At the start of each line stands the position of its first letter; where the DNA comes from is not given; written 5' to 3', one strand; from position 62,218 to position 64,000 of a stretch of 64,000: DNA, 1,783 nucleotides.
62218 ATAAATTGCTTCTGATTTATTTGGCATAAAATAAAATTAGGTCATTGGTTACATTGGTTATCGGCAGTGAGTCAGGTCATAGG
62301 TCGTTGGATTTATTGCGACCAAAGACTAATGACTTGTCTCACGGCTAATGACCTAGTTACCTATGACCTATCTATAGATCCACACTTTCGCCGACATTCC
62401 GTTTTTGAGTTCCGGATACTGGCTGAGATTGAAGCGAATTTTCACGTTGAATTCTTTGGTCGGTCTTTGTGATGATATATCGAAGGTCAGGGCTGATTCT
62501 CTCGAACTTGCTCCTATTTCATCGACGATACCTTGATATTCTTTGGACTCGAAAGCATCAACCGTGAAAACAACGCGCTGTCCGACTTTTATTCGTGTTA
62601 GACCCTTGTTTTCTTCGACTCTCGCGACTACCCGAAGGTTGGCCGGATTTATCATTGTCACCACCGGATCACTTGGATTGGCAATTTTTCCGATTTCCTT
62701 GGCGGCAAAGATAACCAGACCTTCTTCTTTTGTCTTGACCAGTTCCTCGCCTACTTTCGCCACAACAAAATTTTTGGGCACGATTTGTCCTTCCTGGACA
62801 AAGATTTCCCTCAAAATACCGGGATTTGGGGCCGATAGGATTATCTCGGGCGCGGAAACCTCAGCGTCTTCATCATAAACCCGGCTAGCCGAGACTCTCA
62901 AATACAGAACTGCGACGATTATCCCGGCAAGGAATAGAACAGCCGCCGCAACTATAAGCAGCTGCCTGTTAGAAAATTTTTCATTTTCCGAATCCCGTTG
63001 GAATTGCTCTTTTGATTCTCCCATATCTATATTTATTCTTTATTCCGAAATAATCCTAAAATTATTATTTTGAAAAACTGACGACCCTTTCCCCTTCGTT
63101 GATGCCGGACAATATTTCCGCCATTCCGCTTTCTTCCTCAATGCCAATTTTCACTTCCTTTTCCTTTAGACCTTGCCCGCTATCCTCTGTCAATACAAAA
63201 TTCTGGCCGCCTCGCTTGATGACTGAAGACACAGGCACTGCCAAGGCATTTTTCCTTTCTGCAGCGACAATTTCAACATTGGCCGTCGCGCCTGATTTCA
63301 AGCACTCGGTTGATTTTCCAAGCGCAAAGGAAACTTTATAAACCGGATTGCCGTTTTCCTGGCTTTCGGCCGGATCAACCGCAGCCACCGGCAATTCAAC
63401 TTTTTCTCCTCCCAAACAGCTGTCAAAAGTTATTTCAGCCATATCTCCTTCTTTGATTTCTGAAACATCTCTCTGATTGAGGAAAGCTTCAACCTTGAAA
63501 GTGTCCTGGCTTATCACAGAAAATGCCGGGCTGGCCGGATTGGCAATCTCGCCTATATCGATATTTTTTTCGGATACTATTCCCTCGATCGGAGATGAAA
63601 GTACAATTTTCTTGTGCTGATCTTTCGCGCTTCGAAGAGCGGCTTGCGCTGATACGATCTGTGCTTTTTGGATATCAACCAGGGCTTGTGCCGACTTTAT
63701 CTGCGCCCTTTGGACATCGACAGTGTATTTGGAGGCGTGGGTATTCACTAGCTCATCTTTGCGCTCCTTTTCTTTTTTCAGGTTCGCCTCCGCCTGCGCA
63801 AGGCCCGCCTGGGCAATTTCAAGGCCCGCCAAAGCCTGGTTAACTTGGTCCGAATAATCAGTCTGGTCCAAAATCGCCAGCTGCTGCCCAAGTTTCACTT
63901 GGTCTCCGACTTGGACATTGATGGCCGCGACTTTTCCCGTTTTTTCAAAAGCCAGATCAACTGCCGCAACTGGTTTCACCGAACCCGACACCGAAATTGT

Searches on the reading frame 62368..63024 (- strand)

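Call 14: search_protein_families(library=pfam, proteins=[window:62368-63024:-])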
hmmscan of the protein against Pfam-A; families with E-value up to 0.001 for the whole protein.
window:62368-63024:- (218 aa): 2 families
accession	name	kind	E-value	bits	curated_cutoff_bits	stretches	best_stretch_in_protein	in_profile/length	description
PF13437.12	HlyD_3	-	6.8e-10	40.1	22.2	1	102-187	8-95/106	HlyD family secretion protein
PF16576.10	HlyD_D23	-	7.5e-08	32.3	30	1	96-173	111-187/214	Barrel-sandwich domain of CusB or HlyD membrane-fusion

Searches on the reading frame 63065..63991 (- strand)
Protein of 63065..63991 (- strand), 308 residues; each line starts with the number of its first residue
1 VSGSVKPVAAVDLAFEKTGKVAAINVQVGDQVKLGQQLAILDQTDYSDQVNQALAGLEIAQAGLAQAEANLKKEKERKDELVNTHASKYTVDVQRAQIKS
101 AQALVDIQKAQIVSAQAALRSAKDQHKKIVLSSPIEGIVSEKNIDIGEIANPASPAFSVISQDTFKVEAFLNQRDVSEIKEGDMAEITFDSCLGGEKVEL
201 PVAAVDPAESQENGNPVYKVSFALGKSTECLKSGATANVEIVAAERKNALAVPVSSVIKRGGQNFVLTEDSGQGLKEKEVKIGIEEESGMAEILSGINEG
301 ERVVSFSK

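Call 88: search_protein_families(library=pfam, proteins=[window:63065-63991:-], max_evalue=0.00001)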
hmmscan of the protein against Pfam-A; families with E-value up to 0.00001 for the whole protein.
window:63065-63991:- (308 aa): 2 families
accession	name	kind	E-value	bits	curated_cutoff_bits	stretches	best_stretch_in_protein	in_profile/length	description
PF16576.10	HlyD_D23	-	1.3e-12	47.9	30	1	17-208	26-187/214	Barrel-sandwich domain of CusB or HlyD membrane-fusion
PF13437.12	HlyD_3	-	4.3e-12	47.1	22.2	1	131-224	2-93/106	HlyD family secretion protein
